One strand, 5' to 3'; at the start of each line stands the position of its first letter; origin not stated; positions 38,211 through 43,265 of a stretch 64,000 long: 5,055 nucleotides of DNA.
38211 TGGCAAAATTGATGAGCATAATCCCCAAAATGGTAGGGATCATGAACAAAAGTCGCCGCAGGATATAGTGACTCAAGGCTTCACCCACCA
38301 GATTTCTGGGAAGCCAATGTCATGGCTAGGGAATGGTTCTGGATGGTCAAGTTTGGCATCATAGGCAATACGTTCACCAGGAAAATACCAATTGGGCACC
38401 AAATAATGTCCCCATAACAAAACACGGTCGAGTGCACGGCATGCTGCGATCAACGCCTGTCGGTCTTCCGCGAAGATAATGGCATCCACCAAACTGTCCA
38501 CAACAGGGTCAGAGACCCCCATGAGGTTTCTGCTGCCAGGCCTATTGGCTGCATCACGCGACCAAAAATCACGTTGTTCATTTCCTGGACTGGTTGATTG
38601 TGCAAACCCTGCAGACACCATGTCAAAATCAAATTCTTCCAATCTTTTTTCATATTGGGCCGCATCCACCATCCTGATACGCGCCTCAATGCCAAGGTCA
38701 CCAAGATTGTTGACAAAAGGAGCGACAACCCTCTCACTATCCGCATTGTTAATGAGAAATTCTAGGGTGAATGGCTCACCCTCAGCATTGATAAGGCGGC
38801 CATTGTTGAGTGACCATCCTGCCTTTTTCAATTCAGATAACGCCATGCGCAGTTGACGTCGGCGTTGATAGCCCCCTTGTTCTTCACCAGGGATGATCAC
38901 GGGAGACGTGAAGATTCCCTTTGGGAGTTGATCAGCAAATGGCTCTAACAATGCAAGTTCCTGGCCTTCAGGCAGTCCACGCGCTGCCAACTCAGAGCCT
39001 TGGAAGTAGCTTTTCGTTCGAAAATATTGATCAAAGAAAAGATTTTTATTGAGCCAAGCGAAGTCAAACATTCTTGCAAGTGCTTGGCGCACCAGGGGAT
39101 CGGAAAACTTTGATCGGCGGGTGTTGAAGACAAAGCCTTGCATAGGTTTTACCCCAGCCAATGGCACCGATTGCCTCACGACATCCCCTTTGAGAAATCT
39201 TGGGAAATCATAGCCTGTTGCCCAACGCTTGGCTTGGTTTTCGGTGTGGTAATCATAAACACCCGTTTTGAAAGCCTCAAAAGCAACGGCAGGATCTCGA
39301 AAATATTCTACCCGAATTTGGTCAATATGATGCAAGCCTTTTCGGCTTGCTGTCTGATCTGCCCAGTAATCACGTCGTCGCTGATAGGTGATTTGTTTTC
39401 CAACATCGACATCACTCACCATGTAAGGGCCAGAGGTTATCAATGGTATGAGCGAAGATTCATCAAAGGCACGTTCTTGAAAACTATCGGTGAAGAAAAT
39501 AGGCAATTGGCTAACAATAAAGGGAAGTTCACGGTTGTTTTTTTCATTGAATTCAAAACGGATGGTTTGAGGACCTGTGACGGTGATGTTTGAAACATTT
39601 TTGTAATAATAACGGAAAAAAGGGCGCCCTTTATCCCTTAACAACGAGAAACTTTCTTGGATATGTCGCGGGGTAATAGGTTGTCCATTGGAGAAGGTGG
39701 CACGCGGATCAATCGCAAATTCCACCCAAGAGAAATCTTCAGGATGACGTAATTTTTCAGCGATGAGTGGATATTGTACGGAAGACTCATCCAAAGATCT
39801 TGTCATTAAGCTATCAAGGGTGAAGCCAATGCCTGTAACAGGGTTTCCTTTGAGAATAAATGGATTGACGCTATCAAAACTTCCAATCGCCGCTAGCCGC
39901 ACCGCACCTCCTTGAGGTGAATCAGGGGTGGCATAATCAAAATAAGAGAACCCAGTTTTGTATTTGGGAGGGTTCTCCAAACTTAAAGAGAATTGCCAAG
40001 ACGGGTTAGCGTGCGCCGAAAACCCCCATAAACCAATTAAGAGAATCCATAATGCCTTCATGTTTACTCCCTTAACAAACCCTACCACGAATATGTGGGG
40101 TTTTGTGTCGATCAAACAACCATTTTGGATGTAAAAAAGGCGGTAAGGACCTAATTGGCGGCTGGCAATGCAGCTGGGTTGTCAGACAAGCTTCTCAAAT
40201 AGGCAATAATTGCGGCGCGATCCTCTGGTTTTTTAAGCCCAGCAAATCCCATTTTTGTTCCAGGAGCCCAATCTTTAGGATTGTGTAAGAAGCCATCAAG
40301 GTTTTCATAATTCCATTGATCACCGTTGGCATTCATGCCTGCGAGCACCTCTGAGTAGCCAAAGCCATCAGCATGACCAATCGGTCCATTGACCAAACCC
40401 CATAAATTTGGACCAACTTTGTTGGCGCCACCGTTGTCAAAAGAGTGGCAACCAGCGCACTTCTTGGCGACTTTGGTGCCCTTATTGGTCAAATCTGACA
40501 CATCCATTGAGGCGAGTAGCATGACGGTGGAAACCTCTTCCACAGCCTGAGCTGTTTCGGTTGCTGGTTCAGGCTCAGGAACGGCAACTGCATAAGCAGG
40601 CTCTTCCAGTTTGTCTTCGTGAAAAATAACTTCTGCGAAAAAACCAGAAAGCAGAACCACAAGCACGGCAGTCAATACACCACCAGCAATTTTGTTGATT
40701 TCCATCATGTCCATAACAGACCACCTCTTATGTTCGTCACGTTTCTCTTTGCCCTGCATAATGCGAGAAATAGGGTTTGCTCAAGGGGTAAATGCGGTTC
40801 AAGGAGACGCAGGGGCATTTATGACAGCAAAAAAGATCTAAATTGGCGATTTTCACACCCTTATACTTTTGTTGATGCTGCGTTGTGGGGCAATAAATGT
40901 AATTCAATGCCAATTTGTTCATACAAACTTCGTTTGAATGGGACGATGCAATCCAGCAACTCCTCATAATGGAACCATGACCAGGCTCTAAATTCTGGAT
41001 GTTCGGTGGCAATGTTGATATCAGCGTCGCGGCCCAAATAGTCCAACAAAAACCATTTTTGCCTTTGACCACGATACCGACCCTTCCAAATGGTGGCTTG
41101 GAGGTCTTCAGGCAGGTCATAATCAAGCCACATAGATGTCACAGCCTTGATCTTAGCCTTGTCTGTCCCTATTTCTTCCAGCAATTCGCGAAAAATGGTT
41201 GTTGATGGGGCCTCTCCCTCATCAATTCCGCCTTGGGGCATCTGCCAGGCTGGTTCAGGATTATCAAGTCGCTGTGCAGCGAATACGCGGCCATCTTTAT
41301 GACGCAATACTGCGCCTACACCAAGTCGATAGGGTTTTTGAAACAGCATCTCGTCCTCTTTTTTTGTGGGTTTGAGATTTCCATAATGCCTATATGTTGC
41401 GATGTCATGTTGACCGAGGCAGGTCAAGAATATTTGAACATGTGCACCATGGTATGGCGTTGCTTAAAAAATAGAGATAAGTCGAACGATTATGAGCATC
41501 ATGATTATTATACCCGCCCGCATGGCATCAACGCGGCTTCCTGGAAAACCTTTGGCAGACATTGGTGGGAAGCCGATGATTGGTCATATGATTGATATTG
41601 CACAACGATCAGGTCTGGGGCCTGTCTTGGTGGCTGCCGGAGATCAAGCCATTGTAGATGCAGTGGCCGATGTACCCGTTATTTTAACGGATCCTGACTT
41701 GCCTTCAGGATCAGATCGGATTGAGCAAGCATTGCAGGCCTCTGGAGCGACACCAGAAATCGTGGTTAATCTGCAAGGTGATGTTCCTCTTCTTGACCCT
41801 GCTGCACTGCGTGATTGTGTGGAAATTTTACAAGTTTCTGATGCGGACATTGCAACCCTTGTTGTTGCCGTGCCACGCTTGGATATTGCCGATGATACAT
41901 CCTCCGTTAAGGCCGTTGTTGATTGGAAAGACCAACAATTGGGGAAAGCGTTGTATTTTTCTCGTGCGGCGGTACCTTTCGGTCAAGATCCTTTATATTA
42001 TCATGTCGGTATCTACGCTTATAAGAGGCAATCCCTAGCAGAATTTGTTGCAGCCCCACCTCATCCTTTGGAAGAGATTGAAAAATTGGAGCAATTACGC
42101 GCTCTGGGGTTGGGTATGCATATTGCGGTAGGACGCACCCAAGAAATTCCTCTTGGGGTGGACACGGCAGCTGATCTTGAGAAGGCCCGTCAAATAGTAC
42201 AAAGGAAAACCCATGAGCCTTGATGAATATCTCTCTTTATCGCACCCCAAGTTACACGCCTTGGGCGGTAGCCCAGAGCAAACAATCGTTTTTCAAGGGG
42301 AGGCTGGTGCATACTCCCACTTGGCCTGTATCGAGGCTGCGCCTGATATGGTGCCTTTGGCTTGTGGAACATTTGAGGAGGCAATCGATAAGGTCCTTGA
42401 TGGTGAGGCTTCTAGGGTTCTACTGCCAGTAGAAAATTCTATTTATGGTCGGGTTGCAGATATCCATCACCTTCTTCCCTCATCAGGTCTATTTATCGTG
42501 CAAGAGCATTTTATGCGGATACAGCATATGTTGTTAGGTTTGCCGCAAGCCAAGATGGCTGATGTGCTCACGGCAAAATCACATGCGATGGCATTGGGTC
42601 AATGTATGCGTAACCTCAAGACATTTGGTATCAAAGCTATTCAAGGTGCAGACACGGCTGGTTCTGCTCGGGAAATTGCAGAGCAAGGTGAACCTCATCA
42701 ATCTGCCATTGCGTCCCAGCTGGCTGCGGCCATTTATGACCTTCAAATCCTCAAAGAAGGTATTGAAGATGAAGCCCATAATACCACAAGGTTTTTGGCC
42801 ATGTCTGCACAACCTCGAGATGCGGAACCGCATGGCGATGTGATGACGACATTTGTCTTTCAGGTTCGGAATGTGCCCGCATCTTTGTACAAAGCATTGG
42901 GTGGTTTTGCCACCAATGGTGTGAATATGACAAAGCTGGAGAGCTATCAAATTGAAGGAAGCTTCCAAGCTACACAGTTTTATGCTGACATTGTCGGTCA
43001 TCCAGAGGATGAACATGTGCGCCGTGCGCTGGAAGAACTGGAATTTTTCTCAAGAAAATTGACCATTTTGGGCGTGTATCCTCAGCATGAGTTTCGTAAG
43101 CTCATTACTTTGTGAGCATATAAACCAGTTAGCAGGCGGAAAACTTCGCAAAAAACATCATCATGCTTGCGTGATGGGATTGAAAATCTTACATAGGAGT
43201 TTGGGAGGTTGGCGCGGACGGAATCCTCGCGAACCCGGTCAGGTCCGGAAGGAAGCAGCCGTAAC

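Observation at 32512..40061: YejABEF-type peptide importer clustered with an SH3b-NlpC/P60 endopeptidase and an M17 aminopeptidase: putative peptidoglycan-peptide recycling module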

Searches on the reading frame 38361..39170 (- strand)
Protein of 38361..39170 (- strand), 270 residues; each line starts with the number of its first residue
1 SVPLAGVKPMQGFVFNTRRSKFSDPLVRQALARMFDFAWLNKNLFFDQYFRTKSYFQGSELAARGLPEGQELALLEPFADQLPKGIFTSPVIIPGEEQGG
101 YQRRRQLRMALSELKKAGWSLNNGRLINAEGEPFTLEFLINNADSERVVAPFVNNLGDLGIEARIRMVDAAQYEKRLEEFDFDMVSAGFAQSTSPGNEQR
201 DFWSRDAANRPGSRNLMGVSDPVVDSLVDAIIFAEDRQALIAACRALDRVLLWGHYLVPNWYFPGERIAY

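Call 60: search_solved_structures(query=window:38361-39170:-, max_evalue=1e-10, show_alignments=5)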
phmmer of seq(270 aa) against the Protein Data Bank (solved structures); distinct sequences matched with E-value up to 1e-10: 10.
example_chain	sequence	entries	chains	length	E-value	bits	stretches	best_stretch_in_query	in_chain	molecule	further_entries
7z8e_A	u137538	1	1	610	1.1e-74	254.4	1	3-270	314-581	ABC transporter substrate-binding protein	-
5icq_A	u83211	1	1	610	1e-57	198.7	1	8-266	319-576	Methylocystis parvus OBBP MbnE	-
4ony_A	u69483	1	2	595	1.2e-57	198.6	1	9-268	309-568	Extracellular solute-binding protein family 5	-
3pam_A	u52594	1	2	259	8.1e-57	195.8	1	10-262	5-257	Transmembrane protein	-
3lvu_A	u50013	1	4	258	1.3e-53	185.3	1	10-261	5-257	ABC transporter, periplasmic substrate-binding protein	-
8fsr_A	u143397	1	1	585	9.9e-51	175.8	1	12-270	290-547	YejA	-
7atr_A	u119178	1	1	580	1e-50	175.8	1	12-270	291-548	Uncharacterized protein YejA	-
7z6f_E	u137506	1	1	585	1e-50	175.8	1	12-270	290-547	YejA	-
8fss_A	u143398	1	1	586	1.1e-50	175.7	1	12-270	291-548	YejA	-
8fsq_A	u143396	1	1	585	1.7e-50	175.1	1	12-270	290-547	YejA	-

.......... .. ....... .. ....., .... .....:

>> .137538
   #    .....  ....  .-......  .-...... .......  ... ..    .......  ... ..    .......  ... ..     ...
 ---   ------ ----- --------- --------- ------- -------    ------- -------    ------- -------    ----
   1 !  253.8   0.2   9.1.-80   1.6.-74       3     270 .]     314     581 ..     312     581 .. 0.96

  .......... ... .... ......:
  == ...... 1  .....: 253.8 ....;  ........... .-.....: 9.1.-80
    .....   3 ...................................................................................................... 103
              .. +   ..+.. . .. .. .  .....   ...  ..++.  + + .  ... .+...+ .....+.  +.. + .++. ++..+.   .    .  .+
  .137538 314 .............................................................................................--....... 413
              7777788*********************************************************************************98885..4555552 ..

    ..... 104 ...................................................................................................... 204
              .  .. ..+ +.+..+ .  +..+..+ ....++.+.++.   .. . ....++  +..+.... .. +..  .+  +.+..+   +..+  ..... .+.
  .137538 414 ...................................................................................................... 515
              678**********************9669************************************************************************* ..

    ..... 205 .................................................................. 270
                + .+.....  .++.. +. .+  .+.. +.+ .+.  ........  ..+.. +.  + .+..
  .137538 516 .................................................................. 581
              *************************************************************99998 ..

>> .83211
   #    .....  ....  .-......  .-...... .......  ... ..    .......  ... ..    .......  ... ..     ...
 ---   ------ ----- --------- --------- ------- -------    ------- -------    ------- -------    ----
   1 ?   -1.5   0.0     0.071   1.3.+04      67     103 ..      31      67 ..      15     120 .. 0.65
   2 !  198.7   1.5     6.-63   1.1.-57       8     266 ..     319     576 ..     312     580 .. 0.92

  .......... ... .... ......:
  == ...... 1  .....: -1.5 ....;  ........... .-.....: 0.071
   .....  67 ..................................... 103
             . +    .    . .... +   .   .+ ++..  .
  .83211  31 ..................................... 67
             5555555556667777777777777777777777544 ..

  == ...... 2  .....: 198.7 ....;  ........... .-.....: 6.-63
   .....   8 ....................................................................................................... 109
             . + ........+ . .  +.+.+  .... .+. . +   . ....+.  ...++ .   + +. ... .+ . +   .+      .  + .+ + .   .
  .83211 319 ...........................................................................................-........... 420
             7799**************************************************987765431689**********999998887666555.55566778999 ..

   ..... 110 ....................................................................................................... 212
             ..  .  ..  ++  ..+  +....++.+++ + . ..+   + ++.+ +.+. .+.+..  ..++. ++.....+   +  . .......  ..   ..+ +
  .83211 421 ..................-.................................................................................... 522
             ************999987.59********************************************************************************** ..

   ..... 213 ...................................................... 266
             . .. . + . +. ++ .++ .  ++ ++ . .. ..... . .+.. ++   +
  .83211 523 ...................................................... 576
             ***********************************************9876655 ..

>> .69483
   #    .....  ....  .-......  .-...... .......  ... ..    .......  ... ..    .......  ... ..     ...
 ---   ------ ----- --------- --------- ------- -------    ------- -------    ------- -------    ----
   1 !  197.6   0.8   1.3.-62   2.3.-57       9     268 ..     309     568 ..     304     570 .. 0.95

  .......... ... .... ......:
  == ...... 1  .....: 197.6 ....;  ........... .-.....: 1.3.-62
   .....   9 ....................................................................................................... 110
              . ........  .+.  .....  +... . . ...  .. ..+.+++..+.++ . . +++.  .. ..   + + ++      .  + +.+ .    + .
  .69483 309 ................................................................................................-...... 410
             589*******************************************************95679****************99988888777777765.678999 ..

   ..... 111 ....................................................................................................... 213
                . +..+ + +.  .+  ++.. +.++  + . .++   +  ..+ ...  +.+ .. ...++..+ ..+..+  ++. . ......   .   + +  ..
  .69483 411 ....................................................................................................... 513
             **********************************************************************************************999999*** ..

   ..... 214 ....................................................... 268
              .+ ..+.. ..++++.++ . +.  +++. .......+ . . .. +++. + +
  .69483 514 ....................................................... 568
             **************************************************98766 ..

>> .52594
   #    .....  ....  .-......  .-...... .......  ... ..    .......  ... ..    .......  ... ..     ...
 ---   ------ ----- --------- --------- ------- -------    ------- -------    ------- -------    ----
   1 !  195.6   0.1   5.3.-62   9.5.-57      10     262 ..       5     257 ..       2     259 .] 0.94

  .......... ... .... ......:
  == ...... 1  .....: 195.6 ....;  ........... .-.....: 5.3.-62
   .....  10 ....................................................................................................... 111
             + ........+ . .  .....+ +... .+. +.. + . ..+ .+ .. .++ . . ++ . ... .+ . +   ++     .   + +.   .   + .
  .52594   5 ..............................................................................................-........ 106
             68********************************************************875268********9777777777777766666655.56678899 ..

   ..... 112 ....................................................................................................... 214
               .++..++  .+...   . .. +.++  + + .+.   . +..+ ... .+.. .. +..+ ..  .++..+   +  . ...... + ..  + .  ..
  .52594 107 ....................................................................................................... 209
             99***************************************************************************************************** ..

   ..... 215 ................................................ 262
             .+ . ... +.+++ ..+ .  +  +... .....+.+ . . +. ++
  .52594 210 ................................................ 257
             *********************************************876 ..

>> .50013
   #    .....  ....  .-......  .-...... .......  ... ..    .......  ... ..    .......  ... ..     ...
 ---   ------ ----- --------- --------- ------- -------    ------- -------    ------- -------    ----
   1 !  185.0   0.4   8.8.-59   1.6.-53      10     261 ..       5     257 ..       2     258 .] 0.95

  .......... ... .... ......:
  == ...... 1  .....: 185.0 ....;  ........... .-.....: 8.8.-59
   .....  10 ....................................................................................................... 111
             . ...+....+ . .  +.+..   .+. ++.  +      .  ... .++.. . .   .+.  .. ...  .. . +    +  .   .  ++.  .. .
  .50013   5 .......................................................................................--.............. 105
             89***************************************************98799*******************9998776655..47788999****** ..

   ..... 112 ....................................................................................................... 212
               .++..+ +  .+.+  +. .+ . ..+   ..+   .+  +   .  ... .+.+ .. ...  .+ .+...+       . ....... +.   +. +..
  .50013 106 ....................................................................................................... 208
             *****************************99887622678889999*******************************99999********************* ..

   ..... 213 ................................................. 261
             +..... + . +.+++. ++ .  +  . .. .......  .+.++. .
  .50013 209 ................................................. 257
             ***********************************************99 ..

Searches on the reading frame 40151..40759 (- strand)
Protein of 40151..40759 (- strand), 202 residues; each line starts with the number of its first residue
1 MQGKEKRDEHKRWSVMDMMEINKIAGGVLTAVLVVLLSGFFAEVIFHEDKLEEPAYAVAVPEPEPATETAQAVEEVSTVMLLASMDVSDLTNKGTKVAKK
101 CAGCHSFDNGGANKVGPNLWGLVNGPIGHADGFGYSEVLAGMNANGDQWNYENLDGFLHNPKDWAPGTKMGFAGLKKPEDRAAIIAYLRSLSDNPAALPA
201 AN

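Call 4: search_protein_families(library=pfam, proteins=[window:40151-40759:-])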
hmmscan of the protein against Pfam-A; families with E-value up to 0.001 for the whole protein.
window:40151-40759:- (202 aa): 1 family
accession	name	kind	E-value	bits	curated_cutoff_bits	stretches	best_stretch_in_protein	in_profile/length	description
PF00034.26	Cytochrom_C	-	1.2e-09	39.8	21.3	1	93-192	3-90/90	Cytochrome c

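Call 5: search_protein_families(library=ncbifam, proteins=[window:40151-40759:-])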
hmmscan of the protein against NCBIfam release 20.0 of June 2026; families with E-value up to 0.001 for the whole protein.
window:40151-40759:- (202 aa): 2 families
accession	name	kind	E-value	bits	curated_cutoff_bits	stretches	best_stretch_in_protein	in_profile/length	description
NF043008.1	Cyt550_Brdyrhiz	equivalog_domain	8.1e-17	61.6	240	1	80-190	16-123/131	cytochrome c-550 CycA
NF040971.1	cytc_ExtS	equivalog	1e-05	24.9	100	1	91-179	173-254/262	selenite/tellurite reduction operon c-type cytochrome lipoprotein ExtS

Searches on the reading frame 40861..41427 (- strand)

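Call 42: search_protein_families(library=pfam, proteins=[window:40861-41427:-], max_evalue=0.00001)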
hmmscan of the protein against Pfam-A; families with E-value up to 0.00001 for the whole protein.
window:40861-41427:- (188 aa): 1 family
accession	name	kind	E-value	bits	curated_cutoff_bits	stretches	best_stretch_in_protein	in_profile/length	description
PF00293.34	NUDIX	-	9.4e-21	74.7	21.1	1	33-171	2-133/134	NUDIX domain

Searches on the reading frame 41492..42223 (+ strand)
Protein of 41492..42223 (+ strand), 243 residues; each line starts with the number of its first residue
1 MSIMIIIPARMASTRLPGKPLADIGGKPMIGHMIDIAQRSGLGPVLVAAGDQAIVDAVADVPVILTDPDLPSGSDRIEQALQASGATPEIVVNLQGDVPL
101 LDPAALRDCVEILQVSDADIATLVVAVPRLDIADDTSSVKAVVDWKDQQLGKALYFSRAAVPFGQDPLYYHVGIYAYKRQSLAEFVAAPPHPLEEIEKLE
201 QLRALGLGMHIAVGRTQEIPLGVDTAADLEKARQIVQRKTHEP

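Call 42: search_protein_families(library=pfam, proteins=[window:41492-42223:+], max_evalue=0.00001)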
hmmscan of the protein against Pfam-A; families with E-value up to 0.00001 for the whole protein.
window:41492-42223:+ (243 aa): 2 families
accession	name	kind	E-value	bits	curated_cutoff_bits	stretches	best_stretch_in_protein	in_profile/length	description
PF02348.25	CTP_transf_3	-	3.5e-40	138.6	22.6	1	4-208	1-214/217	Cytidylyltransferase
PF12804.13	NTP_transf_3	-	1.7e-12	48.3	27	1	18-151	15-128/160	MobA-like NTP transferase domain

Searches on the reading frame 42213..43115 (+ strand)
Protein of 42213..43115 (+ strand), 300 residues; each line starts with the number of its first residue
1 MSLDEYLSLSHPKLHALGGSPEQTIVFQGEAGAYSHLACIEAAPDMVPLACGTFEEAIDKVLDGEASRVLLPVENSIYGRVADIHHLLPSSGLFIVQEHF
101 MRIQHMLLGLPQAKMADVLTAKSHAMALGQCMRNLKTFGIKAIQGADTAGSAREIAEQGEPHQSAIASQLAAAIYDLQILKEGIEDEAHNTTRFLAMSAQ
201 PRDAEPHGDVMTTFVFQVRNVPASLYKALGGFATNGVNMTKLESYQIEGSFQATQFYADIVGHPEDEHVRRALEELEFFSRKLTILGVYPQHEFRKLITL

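Call 42: search_protein_families(library=pfam, proteins=[window:42213-43115:+], max_evalue=0.00001)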
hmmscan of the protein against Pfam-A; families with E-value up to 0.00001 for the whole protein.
window:42213-43115:+ (300 aa): 1 family
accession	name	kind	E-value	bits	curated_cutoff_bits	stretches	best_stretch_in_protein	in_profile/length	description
PF00800.23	PDT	-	3e-48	164.4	25.2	1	25-200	1-179/181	Prephenate dehydratase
